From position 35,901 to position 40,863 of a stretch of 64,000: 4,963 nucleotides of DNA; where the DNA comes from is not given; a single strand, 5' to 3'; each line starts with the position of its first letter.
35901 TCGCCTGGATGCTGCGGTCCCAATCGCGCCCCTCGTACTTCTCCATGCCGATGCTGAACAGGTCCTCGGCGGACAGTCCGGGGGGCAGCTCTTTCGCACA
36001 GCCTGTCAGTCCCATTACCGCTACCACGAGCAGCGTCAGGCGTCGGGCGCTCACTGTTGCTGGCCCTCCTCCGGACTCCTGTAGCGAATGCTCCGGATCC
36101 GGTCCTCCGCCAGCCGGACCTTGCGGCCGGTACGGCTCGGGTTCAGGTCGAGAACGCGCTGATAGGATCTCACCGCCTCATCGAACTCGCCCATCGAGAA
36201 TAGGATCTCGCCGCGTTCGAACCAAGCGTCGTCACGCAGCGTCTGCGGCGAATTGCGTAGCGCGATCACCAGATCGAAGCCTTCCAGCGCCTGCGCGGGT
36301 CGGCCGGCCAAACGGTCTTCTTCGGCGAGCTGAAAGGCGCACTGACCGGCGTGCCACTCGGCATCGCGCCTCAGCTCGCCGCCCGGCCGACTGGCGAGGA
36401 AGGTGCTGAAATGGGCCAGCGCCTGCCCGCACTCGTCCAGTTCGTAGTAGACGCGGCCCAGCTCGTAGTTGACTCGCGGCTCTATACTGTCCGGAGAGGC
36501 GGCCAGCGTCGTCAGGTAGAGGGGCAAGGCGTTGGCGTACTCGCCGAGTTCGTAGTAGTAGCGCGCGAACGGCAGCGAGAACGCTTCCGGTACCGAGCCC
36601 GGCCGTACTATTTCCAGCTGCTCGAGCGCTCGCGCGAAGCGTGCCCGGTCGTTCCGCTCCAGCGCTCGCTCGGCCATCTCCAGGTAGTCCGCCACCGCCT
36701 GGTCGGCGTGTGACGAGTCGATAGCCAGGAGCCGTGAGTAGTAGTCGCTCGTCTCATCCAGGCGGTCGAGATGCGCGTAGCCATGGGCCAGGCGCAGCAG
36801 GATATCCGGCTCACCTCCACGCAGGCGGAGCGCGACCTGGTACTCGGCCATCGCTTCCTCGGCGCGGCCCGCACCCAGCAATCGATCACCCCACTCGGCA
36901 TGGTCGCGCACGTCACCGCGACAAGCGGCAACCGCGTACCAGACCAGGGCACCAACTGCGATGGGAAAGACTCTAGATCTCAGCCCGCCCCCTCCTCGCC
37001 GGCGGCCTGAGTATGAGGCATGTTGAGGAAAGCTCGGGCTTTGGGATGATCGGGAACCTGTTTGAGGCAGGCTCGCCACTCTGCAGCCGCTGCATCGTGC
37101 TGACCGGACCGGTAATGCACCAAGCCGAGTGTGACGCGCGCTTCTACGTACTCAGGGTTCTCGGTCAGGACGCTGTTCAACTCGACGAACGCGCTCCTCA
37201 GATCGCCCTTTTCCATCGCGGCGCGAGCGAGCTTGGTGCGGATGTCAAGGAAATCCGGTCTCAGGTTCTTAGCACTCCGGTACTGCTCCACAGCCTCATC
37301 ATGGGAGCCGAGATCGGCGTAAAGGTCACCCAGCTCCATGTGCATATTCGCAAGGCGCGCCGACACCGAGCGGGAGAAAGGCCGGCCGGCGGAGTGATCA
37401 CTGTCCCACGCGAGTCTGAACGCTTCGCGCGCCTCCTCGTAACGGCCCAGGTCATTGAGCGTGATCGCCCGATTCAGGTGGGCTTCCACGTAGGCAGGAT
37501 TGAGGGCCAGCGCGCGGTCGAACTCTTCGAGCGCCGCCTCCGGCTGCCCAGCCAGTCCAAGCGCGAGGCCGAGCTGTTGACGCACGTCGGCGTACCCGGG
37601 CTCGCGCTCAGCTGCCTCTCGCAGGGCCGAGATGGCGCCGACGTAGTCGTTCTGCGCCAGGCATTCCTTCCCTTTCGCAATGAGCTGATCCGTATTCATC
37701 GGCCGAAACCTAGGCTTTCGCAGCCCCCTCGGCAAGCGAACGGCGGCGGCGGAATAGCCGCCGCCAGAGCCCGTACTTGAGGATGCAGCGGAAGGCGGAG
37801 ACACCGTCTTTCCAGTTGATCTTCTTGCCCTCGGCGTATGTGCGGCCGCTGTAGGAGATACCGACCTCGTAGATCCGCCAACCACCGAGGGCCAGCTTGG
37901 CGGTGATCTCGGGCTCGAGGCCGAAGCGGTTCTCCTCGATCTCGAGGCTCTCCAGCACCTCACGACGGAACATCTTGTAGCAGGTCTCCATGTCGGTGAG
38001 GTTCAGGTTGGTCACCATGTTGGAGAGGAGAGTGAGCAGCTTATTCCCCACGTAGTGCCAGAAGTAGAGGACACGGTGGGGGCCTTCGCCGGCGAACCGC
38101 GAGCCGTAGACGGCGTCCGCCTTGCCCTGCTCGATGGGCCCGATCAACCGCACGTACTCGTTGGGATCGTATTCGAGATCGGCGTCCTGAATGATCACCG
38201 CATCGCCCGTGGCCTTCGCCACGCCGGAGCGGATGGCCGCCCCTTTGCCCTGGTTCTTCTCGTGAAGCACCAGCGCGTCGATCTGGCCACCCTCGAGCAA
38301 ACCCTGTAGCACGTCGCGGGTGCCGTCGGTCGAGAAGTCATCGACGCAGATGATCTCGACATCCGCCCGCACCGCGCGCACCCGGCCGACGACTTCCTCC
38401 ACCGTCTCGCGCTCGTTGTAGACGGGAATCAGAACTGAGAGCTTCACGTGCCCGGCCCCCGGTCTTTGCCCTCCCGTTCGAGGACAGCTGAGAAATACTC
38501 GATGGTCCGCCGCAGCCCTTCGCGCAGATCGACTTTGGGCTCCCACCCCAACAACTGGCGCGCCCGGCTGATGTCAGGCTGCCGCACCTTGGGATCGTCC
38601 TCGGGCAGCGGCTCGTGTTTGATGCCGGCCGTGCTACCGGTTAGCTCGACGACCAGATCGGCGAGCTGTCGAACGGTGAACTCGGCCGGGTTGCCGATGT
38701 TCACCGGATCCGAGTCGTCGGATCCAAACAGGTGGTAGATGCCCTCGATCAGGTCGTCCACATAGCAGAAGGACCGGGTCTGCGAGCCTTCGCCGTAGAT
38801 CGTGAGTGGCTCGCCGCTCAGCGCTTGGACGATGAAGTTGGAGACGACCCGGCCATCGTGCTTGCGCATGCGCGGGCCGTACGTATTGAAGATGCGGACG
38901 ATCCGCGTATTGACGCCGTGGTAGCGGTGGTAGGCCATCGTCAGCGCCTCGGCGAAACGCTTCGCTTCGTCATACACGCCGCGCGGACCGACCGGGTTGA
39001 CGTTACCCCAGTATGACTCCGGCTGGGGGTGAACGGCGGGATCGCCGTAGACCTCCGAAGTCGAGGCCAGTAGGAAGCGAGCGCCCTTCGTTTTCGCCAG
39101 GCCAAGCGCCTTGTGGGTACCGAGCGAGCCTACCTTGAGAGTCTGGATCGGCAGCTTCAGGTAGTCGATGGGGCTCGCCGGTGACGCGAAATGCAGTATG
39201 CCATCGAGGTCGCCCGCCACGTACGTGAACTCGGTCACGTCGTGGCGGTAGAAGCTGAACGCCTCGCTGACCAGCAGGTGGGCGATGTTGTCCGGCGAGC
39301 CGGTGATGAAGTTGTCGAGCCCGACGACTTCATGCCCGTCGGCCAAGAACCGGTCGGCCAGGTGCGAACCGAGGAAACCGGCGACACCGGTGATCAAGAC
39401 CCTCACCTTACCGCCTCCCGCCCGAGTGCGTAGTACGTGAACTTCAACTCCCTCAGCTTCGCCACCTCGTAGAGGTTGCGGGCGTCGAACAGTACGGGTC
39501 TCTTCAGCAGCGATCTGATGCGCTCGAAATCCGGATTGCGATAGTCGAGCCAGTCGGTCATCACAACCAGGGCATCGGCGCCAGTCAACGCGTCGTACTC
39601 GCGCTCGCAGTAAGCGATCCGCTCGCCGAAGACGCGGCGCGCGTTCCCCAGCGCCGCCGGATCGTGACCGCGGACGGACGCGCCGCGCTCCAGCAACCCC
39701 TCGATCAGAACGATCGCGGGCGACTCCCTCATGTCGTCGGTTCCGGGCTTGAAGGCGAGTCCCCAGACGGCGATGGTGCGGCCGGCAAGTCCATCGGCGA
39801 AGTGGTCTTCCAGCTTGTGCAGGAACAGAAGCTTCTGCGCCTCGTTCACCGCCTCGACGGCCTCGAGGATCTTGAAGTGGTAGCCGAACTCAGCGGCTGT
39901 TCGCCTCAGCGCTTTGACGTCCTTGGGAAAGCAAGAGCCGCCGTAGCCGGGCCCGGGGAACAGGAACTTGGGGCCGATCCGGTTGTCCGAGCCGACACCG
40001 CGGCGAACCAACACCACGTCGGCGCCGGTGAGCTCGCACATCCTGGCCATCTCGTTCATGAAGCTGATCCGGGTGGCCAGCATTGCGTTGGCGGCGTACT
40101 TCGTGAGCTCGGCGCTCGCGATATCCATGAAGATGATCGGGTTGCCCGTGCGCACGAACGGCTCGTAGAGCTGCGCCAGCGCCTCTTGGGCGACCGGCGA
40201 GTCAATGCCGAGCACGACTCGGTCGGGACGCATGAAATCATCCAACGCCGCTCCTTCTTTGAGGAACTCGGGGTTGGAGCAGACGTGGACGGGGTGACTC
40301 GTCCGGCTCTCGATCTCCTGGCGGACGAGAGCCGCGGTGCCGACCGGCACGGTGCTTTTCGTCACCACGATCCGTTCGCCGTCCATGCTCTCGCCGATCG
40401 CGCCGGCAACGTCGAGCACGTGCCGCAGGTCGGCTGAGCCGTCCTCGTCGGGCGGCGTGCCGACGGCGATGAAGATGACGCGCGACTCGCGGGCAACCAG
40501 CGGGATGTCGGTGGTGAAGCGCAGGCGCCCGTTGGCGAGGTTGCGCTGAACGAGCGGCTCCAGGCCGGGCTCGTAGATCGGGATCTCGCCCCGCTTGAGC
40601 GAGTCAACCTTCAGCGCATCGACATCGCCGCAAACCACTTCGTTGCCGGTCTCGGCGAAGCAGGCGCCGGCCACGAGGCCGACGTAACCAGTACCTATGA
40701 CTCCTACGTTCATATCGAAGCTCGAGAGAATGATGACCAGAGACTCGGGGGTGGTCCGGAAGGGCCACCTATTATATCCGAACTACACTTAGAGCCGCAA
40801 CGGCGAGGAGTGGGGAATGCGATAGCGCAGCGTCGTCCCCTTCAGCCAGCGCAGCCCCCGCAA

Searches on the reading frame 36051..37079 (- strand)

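Call 10: search_protein_families(library=pfam, proteins=[window:36051-37079:-])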
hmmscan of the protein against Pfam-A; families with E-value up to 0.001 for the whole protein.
window:36051-37079:- (342 aa): 14 families
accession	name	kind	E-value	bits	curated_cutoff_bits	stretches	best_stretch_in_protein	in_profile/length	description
PF07719.23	TPR_2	-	1.4e-18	65.8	27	1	284-315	2-33/34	Tetratricopeptide repeat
PF00515.34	TPR_1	-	1.6e-17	63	27.8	1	284-315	2-33/34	Tetratricopeptide repeat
PF13414.12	TPR_11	-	3.5e-14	52.6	26.8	1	290-315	1-26/42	TPR repeat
PF14559.12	TPR_19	-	1.4e-12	48.2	25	1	67-123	1-57/68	Tetratricopeptide repeat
PF13181.12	TPR_8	-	7.3e-12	44.9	25.7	1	284-315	2-33/34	Tetratricopeptide repeat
PF13428.12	TPR_14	-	1e-11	44.7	23.5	1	284-324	2-42/44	Tetratricopeptide repeat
PF13432.12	TPR_16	-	1.4e-10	41.9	32.7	1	171-234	3-64/65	Tetratricopeptide repeat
PF13424.12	TPR_12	-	3.3e-10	40.5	30.1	1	172-224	10-68/77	Tetratricopeptide repeat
PF13371.12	TPR_9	-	5e-10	39.7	35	0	284-327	30-71/73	Tetratricopeptide repeat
PF13174.12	TPR_6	-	1.6e-09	38.2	26.3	0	284-314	1-31/33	Tetratricopeptide repeat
PF09976.15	TPR_21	-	5.5e-06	26.7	25.5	0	122-224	33-136/193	Tetratricopeptide repeat-like domain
PF13176.12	TPR_7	-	4.1e-05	23.8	27.9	0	292-319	8-35/36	Tetratricopeptide repeat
PF23914.1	TPR_CcmH_CycH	-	0.00013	22.3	42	0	268-330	33-97/158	Cytochrome c-type biogenesis protein H TPR domain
PF13431.12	TPR_17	-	0.00077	20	24.4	0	284-303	14-33/34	Tetratricopeptide repeat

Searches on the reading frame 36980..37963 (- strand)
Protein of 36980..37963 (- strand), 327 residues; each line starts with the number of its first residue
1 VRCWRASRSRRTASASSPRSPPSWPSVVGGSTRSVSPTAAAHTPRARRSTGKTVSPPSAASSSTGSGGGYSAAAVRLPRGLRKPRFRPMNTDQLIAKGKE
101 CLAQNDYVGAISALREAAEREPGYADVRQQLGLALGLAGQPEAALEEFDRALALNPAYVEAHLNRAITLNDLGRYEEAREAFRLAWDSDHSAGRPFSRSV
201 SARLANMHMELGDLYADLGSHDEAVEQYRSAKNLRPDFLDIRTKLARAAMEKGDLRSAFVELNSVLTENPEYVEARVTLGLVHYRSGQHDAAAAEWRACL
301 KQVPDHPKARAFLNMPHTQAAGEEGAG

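Call 10: search_protein_families(library=pfam, proteins=[window:36980-37963:-])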
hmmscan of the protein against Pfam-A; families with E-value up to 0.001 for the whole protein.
window:36980-37963:- (327 aa): 19 families
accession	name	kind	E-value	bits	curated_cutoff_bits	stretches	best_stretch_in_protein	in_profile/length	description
PF13414.12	TPR_11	-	8.9e-25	86.6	26.8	2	212-253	1-42/42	TPR repeat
PF07719.23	TPR_2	-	6.3e-24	82.5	27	1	128-157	4-33/34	Tetratricopeptide repeat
PF14559.12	TPR_19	-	1.3e-23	83.5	25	2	138-189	4-55/68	Tetratricopeptide repeat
PF13428.12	TPR_14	-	7.4e-22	76.1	23.5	3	126-166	2-42/44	Tetratricopeptide repeat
PF13432.12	TPR_16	-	2.8e-21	76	32.7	2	131-185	3-57/65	Tetratricopeptide repeat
PF00515.34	TPR_1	-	5.8e-21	73.8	27.8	1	126-157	2-33/34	Tetratricopeptide repeat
PF13181.12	TPR_8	-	2.8e-20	71.1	25.7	1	206-237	2-33/34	Tetratricopeptide repeat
PF13431.12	TPR_17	-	1.9e-16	59.3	24.4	1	148-180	2-34/34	Tetratricopeptide repeat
PF13174.12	TPR_6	-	8.6e-13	48.5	26.3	0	275-306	2-33/33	Tetratricopeptide repeat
PF23914.1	TPR_CcmH_CycH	-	1.7e-12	47.9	42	1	209-307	54-155/158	Cytochrome c-type biogenesis protein H TPR domain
PF13424.12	TPR_12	-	5.9e-12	46.1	30.1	0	113-154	32-74/77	Tetratricopeptide repeat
PF24575.1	TPR_Slam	-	1.3e-11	45.2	35.2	0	215-257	57-99/104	Surface lipoprotein assembly modifier, N-terminal TPR repeats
PF25058.1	ARM_TT21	-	2.4e-09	37.8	27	1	162-285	10-140/155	Tetratricopeptide repeat protein 21 ARM repeat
PF14561.12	TPR_20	-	2.9e-09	37.6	25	0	221-301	4-86/90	Tetratricopeptide repeat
PF12895.13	ANAPC3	-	4.2e-09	37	27.2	0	104-182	2-79/82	Anaphase-promoting complex, cyclosome, subunit 3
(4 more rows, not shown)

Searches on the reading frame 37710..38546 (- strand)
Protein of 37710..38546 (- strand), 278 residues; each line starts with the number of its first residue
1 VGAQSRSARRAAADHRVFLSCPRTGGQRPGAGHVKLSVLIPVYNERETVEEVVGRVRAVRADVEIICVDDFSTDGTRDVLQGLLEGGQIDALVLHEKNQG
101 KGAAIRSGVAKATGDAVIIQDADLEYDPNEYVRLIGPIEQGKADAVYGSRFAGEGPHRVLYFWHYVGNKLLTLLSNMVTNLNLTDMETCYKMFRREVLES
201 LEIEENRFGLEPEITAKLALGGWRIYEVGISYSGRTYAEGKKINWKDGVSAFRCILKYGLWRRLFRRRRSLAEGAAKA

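Call 10: search_protein_families(library=pfam, proteins=[window:37710-38546:-])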
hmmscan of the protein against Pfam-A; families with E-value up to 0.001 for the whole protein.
window:37710-38546:- (278 aa): 3 families
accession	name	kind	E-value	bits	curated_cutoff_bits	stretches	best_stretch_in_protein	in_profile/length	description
PF00535.33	Glycos_transf_2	-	1.5e-33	116.6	23.3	1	37-200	1-166/168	Glycosyl transferase family 2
PF13641.12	Glyco_tranf_2_3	-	5e-06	27.1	27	1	36-163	3-135/230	Glycosyltransferase like family 2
PF10111.15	Glyco_tranf_2_2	-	1.2e-05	25.5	27.3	1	37-124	1-92/276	Glycosyltransferase like family 2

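Call 63: search_protein_families(library=ncbifam, proteins=[window:37710-38447:-], max_evalue=0.00001)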
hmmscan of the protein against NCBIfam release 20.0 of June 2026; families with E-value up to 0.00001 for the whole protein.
window:37710-38447:- (245 aa): 15 families
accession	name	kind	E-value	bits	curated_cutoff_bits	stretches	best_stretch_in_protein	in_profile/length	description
TIGR04182.1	glyco_TIGR04182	equivalog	9.3e-33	113.9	325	1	3-225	2-217/293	S-layer glycoprotein N-glycosyltransferase AglJ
NF058614.1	PPMAGASynPpgS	equivalog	3.7e-22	78.9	370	1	5-209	4-206/226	polyprenyl-phospho-N-acetylgalactosaminyl synthase PpgS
NF007986.1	PRK10714.1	equivalog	4.7e-18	65.3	529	1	2-208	7-209/316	undecaprenyl-phosphate 4-deoxy-4-formamido-L-arabinose transferase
NF041391.1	DPhHxTase_Halo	equivalog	5.8e-18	64.7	375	1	9-203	3-187/213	dolichyl-phosphate hexose transferase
NF047588.1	GlcsyltransPgfSStrep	equivalog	5.9e-17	61.8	500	1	1-175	1-176/308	glycosyltransferase PgfS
TIGR03937.1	PgaC_IcaA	equivalog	8.4e-15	54.6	422.3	1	2-106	46-151/407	poly-beta-1,6-N-acetyl-D-glucosamine synthase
TIGR04283.1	glyco_like_mftF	equivalog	2.9e-13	49.9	182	1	3-123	1-116/221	TIGR04283 family arsenosugar biosynthesis glycosyltransferase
NF007482.0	PRK10073.1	equivalog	3.8e-13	49.2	423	1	2-107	7-112/334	glycosyltransferase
NF010496.0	PRK13915.1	equivalog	4e-12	45.9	262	1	2-105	32-142/307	glucosyl-3-phosphoglycerate synthase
NF041875.1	EPS_EpsD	equivalog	5.1e-12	45.8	370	1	3-96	1-95/325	exopolysaccharide biosynthesis glycosyltransferase EpsD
NF047683.1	TeichurnBiosyTuaG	equivalog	6.1e-10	39.2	400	1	3-98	8-104/252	teichuronic acid biosynthesis protein TuaG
TIGR03965.1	mycofact_glyco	equivalog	1.2e-07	31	280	1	3-105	76-179/467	mycofactocin biosynthesis glycosyltransferase MftF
NF050050.1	ProtGlycPglI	equivalog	2.9e-07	30.2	500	1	2-110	3-113/306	GalNAc(5)-diNAcBac-PP-undecaprenol beta-1,3-glucosyltransferase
NF038302.1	EPS_HpsE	equivalog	1.1e-06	27.9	300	1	1-94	1-100/307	hormogonium polysaccharide biosynthesis glycosyltransferase HpsE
NF053739.1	GlytfEpsEBac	equivalog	8.9e-06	24.9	450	0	2-90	2-92/265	glycosyltransferase EpsE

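Call 81: search_solved_structures(query=window:37710-38447:-, max_evalue=0.00001)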
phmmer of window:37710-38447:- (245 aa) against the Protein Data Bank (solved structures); distinct sequences matched with E-value up to 0.00001: 12.
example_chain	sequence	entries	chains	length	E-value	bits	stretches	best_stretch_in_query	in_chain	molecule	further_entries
5mlz_A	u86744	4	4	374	3e-18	69.4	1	1-212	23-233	Dolichol monophosphate mannose synthase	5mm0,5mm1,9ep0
9hwj_A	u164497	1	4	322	7.3e-15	58.3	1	2-207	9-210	Undecaprenyl-phosphate 4-deoxy-4-formamido-L-arabinose transferase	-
9bhc_C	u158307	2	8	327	4.7e-14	55.6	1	2-172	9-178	Undecaprenyl-phosphate 4-deoxy-4-formamido-L-arabinose transferase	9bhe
8vxh_A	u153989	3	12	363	5.3e-14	55.5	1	2-170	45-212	Undecaprenyl-phosphate 4-deoxy-4-formamido-L-arabinose transferase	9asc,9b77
5ekp_C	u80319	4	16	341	8.4e-13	51.5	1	2-141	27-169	Uncharacterized glycosyltransferase sll0501 | Glycosyltransferase sll0501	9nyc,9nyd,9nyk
9nye_A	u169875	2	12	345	8.8e-13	51.5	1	2-141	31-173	Glycosyltransferase sll0501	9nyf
5eke_A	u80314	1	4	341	8.8e-13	51.5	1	2-148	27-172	Uncharacterized glycosyltransferase sll0501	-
3bcv_A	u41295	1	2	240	1.2e-10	44.5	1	2-115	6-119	Putative glycosyltransferase protein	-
6yv7_B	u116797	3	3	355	6.5e-08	35.5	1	3-93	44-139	Glycosyl transferase, family 2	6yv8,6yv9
6yv7_A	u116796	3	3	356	6.5e-08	35.5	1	3-93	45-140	Glycosyl transferase, family 2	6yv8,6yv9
7pdo_A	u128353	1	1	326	1.3e-06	31.2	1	3-106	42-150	Glucosyl-3-phosphoglycerate synthase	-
7p5l_A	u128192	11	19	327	1.3e-06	31.2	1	3-106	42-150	Glucosyl-3-phosphoglycerate synthase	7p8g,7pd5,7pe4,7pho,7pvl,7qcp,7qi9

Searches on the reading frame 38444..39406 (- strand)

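Call 10: search_protein_families(library=pfam, proteins=[window:38444-39406:-])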
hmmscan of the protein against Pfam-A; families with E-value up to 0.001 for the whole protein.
window:38444-39406:- (320 aa): 5 families
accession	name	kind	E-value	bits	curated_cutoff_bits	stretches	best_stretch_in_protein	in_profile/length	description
PF16363.11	GDP_Man_Dehyd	-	8.6e-50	170.5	27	1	4-301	1-332/332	GDP-mannose 4,6 dehydratase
PF01370.27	Epimerase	-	6.4e-48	163.7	20.9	1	3-238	1-240/240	NAD dependent epimerase/dehydratase family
PF01073.25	3Beta_HSD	-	5.5e-07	29.3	22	1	4-219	1-221/280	3-beta hydroxysteroid dehydrogenase/isomerase family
PF04321.23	RmlD_sub_bind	-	3.8e-06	26.6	27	1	1-231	1-201/287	RmlD substrate binding domain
PF07993.18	NAD_binding_4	-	3.6e-05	23.5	20.1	0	88-174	107-206/258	Male sterility protein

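Call 63: search_protein_families(library=ncbifam, proteins=[window:38444-39406:-], max_evalue=0.00001)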
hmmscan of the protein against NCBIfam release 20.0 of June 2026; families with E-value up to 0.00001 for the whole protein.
window:38444-39406:- (320 aa): 17 families
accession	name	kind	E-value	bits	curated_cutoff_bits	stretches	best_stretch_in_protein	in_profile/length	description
TIGR01181.1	dTDP_gluc_dehyt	equivalog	4.5e-36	124.6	365.1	1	2-306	1-312/321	dTDP-glucose 4,6-dehydratase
NF005998.1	PRK08125.1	equivalog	7.1e-32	110.6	777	1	2-305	317-649/649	bifunctional UDP-4-amino-4-deoxy-L-arabinose formyltransferase/UDP-glucuronic acid oxidase ArnA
NF008872.0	PRK11908.1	equivalog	7.3e-32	110.8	294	1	2-308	3-338/349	bifunctional UDP-4-keto-pentose/UDP-xylose synthase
TIGR04180.1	EDH_00030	hypoth_equivalog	2.8e-28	98.8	475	1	3-292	1-296/297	NAD-dependent 4,6-dehydratase LegB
TIGR01179.1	galE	equivalog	1.2e-27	96.6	262.3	1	2-301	1-321/332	UDP-glucose 4-epimerase GalE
NF011728.1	PRK15181.1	equivalog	5.2e-26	91.5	760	1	2-305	17-337/348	Vi polysaccharide biosynthesis UDP-N-acetylglucosaminuronic acid C-4 epimerase TviC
NF007582.0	PRK10217.1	equivalog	6.8e-22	78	698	1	2-307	3-333/355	dTDP-glucose 4,6-dehydratase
NF007490.0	PRK10084.1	subfamily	2.9e-19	69.3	649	1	1-306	1-335/361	dTDP-glucose 4,6-dehydratase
TIGR02197.1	heptose_epim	equivalog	7.2e-17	61.5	274.6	1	3-304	1-312/316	ADP-glyceromanno-heptose 6-epimerase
NF047922.1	GDPFucSynFcl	equivalog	7.5e-17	61.7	500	1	107-306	96-302/308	GDP-L-fucose synthase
NF041015.1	UDPsulfquin_syn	equivalog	8.3e-16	57.9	575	2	185-278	236-331/384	UDP-sulfoquinovose synthase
TIGR01472.1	gmd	equivalog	7.2e-13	48.5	415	1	92-263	103-275/342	GDP-mannose 4,6-dehydratase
TIGR02622.1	CDP_4_6_dhtase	equivalog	5.4e-10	38.9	278.45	1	2-311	6-336/352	CDP-glucose 4,6-dehydratase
NF007956.0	PRK10675.1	subfamily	2e-09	37.1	394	1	1-179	1-184/338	UDP-glucose 4-epimerase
TIGR01777.1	yfcH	hypoth_equivalog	5.2e-07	29.5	207.35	0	3-30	1-28/292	TIGR01777 family oxidoreductase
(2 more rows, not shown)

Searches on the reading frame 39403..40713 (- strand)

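Call 10: search_protein_families(library=pfam, proteins=[window:39403-40713:-])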
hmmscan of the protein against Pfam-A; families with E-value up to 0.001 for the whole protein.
window:39403-40713:- (436 aa): 3 families
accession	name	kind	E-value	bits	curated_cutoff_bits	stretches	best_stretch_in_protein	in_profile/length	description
PF03721.20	UDPG_MGDP_dh_N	-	2.9e-60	203.5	27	1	1-181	1-186/187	UDP-glucose/GDP-mannose dehydrogenase family, NAD binding domain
PF00984.24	UDPG_MGDP_dh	-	8.9e-38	128.7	25.4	1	200-291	2-93/94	UDP-glucose/GDP-mannose dehydrogenase family, central domain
PF03720.21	UDPG_MGDP_dh_C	-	8.2e-32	110.1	30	1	315-416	1-102/103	UDP-glucose/GDP-mannose dehydrogenase family, UDP binding domain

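Call 63: search_protein_families(library=ncbifam, proteins=[window:39403-40713:-], max_evalue=0.00001)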
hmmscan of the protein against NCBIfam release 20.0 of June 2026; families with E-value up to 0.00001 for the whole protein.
window:39403-40713:- (436 aa): 7 families
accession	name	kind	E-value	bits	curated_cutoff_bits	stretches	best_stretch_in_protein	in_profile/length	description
NF047673.2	TeichurnBiosyTuaD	equivalog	1.6e-153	512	700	1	3-436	4-435/439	UDP-glucose 6-dehydrogenase TuaD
TIGR03026.1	NDP-sugDHase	subfamily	1.1e-131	439.4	189.8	1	1-413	1-413/413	nucleotide sugar dehydrogenase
NF041297.1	UDPGDh_AglM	equivalog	2e-111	373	670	1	1-416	1-418/429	UDP-glucose 6-dehydrogenase AglM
NF040825.1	UDPMaNacDH_Arch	equivalog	1.1e-48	166.1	750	1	1-417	1-403/418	UDP-N-acetyl-D-mannosamine dehydrogenase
NF008286.0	PRK11064.1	equivalog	2.7e-43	148.1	459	1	3-399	6-407/420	UDP-N-acetyl-D-mannosamine dehydrogenase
NF011631.0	PRK15057.1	equivalog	6.2e-36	124.3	757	1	1-343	1-328/388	UDP-glucose 6-dehydrogenase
NF011729.0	PRK15182.1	equivalog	6.2e-12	45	592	1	3-410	9-411/425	Vi polysaccharide biosynthesis UDP-N-acetylglucosamine C-6 dehydrogenase TviB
